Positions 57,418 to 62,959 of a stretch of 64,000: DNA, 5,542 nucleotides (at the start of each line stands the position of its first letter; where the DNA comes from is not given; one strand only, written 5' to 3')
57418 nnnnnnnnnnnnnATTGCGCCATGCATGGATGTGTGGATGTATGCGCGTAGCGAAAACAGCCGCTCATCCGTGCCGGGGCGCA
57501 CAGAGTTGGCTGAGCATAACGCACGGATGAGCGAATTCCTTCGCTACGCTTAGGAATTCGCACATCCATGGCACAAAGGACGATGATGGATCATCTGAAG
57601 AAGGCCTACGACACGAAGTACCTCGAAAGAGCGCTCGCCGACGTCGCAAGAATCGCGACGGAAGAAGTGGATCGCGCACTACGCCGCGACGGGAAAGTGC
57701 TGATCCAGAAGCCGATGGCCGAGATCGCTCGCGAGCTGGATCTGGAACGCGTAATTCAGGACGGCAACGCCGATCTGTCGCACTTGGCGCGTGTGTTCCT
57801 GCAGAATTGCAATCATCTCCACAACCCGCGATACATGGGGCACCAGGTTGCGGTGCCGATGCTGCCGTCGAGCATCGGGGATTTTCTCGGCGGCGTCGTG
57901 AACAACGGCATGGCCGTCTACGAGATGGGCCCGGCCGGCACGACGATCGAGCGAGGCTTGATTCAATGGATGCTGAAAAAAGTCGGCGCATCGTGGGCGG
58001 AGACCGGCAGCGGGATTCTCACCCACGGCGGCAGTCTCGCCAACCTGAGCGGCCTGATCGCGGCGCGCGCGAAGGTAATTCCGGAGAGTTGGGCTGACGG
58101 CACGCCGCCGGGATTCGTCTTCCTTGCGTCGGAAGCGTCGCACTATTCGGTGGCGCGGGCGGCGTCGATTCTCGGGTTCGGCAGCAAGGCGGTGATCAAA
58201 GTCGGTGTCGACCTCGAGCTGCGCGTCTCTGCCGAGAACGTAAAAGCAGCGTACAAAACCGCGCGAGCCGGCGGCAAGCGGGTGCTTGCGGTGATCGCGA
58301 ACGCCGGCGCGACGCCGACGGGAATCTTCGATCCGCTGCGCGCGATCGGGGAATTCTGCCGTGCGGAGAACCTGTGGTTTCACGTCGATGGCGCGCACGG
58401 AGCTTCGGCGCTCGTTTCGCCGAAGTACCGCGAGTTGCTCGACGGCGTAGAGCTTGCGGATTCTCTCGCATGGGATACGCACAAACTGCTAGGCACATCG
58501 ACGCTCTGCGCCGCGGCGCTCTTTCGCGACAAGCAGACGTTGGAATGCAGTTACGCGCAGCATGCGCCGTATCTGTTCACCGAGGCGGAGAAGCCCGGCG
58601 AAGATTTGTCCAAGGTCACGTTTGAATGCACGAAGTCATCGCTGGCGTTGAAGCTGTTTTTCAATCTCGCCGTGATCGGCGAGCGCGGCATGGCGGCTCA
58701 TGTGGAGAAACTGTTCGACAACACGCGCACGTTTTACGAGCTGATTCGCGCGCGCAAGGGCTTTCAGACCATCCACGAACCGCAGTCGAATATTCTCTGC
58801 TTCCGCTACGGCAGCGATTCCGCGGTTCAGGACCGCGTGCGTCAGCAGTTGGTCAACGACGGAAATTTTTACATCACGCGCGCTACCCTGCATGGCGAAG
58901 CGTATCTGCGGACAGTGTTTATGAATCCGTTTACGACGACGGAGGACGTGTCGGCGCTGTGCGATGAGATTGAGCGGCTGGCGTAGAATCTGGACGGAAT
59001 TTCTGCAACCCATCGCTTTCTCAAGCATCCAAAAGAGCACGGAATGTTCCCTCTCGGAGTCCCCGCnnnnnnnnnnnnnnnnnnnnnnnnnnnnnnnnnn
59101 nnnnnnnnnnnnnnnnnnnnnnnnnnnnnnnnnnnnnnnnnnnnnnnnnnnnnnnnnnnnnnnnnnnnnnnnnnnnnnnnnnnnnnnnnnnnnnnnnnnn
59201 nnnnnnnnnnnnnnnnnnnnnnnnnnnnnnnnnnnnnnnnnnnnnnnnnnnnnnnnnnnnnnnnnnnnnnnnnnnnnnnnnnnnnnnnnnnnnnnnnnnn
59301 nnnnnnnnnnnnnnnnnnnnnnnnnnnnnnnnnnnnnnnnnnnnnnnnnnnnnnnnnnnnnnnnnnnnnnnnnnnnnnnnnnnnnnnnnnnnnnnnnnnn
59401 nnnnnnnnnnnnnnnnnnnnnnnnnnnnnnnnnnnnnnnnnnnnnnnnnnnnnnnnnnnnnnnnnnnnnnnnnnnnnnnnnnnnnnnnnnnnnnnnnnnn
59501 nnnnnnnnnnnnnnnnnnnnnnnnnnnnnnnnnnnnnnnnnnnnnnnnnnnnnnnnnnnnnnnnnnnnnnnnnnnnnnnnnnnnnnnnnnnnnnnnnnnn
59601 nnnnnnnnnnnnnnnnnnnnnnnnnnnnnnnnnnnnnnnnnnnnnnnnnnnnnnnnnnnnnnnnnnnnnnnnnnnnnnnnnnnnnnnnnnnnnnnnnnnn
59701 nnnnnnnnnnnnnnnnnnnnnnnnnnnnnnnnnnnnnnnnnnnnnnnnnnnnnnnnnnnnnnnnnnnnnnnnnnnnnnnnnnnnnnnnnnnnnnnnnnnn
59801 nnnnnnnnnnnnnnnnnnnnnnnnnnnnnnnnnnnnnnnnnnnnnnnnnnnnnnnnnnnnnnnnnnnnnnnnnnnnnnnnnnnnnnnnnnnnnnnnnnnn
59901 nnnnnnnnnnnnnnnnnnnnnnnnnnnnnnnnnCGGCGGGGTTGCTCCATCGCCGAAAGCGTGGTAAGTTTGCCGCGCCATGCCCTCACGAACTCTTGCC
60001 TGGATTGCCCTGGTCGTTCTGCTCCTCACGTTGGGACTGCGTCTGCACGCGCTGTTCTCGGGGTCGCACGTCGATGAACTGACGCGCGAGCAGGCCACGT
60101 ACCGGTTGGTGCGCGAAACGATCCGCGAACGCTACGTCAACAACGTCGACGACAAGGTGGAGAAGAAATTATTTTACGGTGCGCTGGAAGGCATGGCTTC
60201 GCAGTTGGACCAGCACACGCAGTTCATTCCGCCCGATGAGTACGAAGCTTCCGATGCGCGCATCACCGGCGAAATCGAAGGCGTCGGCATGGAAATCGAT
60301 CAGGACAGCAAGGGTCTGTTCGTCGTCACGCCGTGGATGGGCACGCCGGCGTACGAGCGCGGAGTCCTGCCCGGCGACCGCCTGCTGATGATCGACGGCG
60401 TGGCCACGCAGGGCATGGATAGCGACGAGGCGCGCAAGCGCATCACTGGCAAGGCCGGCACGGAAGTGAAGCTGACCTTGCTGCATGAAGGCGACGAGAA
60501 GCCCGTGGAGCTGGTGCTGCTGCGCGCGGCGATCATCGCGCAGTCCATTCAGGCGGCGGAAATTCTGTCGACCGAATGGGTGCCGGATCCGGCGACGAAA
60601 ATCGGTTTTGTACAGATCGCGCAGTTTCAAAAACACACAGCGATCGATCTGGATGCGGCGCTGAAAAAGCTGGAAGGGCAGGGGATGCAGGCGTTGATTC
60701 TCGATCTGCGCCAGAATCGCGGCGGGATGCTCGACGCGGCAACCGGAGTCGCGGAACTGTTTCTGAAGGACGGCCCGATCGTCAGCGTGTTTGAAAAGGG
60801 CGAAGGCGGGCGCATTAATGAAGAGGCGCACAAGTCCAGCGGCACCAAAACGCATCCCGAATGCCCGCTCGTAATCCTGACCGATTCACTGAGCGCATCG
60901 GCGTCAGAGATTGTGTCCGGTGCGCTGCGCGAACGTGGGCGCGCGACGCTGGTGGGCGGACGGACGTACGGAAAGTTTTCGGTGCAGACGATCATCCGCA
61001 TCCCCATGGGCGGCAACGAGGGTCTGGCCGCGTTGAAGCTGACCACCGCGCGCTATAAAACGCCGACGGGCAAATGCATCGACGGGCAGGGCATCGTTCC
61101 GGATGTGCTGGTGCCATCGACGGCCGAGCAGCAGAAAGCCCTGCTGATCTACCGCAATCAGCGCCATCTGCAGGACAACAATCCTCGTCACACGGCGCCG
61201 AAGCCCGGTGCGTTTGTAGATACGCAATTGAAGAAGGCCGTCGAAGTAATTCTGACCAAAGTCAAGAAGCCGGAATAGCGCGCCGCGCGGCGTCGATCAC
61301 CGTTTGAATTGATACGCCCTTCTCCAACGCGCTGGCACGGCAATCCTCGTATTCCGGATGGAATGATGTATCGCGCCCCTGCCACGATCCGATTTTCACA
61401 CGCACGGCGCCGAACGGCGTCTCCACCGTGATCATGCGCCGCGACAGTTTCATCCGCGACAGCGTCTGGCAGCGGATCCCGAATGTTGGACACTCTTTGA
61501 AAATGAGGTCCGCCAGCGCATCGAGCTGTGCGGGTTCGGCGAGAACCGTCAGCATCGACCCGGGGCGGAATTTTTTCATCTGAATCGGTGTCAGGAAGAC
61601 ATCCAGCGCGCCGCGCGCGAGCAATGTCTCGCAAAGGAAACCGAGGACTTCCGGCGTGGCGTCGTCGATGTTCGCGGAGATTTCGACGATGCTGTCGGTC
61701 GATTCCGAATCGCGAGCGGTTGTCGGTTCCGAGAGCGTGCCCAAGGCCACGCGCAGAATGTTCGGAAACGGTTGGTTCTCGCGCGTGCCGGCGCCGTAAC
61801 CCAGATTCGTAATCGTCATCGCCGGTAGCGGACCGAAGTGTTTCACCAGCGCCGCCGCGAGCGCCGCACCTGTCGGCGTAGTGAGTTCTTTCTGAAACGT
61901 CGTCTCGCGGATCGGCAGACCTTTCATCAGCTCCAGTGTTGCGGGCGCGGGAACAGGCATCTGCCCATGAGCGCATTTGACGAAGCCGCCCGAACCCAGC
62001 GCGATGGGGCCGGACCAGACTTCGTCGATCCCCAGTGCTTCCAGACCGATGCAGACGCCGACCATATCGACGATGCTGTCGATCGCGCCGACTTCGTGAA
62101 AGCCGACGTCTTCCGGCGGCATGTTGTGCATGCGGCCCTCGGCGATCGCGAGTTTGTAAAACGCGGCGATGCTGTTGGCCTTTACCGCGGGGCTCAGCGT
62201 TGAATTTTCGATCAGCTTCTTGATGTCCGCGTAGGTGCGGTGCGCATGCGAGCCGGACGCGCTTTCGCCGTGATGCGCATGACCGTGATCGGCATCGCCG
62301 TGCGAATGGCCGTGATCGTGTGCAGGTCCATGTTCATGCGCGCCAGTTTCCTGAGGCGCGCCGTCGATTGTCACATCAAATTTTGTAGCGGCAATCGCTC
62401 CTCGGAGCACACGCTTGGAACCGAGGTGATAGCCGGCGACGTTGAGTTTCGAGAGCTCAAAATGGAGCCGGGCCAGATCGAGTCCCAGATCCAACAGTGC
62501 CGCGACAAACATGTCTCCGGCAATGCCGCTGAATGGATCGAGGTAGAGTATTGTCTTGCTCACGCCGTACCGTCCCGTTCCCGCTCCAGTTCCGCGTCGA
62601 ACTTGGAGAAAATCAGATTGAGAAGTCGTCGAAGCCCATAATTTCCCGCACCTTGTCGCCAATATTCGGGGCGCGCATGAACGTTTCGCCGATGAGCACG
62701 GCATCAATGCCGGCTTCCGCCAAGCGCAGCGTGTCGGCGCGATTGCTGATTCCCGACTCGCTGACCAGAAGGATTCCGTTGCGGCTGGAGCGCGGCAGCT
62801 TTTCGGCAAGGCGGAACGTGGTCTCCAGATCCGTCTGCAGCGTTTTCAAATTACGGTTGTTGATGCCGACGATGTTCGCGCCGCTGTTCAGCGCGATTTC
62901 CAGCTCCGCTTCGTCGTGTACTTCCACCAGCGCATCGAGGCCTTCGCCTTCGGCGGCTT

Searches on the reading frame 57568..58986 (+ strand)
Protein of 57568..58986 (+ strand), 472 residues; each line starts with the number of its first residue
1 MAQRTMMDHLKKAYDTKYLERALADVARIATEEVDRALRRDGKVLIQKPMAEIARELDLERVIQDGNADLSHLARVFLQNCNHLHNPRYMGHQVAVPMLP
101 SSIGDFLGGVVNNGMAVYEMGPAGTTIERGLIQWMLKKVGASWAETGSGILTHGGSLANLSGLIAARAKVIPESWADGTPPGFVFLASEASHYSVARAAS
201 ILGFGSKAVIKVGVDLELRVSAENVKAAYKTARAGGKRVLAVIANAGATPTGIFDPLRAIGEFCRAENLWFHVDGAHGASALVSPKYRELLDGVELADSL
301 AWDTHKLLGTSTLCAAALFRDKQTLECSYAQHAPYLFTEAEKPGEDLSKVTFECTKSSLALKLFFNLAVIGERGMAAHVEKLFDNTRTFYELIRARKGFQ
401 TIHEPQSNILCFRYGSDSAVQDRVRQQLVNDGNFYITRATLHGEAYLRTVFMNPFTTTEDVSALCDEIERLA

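Call 46: search_protein_families(library=pfam, proteins=[window:57568-58986:+], max_evalue=0.0001)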
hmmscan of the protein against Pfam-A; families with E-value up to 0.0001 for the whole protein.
window:57568-58986:+ (472 aa): 2 families
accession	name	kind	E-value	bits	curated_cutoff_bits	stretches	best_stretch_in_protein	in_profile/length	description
PF00282.25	Pyridoxal_deC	-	1.6e-59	202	27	1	73-414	26-374/375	Pyridoxal-dependent decarboxylase conserved domain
PF00155.27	Aminotran_1_2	-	2.2e-06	27.6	19.7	0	151-293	70-204/361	Aminotransferase class I and II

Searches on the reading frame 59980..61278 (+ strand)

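Call 46: search_protein_families(library=pfam, proteins=[window:59980-61278:+], max_evalue=0.0001)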
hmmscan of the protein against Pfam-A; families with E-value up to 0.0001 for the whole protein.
window:59980-61278:+ (432 aa): 4 families
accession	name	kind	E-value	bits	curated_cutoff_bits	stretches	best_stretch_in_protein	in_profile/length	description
PF03572.23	Peptidase_S41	-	4.5e-46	156.9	24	1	207-377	1-164/165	Peptidase family S41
PF13180.12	PDZ_2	-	3.8e-08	33.9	27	1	103-178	4-78/80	PDZ domain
PF00595.29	PDZ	-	2.5e-07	31.4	23.2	1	100-167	10-80/81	PDZ domain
PF17820.7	PDZ_6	-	5.4e-07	29.7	27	1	121-167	8-52/54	PDZ domain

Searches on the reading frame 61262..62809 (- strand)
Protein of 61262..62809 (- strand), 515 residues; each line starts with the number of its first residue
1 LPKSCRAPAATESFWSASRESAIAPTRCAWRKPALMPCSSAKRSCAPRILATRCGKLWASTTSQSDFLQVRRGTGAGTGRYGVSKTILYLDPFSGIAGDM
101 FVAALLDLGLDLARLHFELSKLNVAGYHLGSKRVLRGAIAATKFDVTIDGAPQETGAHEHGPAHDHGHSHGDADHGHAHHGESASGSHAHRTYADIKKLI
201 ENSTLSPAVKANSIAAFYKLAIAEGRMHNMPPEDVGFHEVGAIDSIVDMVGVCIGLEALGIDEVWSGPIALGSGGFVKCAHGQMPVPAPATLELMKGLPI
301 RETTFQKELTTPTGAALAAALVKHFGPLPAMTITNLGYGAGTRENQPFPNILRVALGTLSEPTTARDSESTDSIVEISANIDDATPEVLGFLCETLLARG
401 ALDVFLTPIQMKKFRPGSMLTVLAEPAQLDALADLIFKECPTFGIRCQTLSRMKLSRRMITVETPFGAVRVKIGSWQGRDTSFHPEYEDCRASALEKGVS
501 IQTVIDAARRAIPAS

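Call 80: search_protein_families(library=pfam, proteins=[window:61262-62809:-], max_evalue=0.0001)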
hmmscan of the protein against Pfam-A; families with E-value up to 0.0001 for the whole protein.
window:61262-62809:- (515 aa): 1 family
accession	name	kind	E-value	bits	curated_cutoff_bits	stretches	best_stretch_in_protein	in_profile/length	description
PF01969.22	Ni_insertion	-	1.9e-138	462.1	22.1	1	88-504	1-374/375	Nickel insertion protein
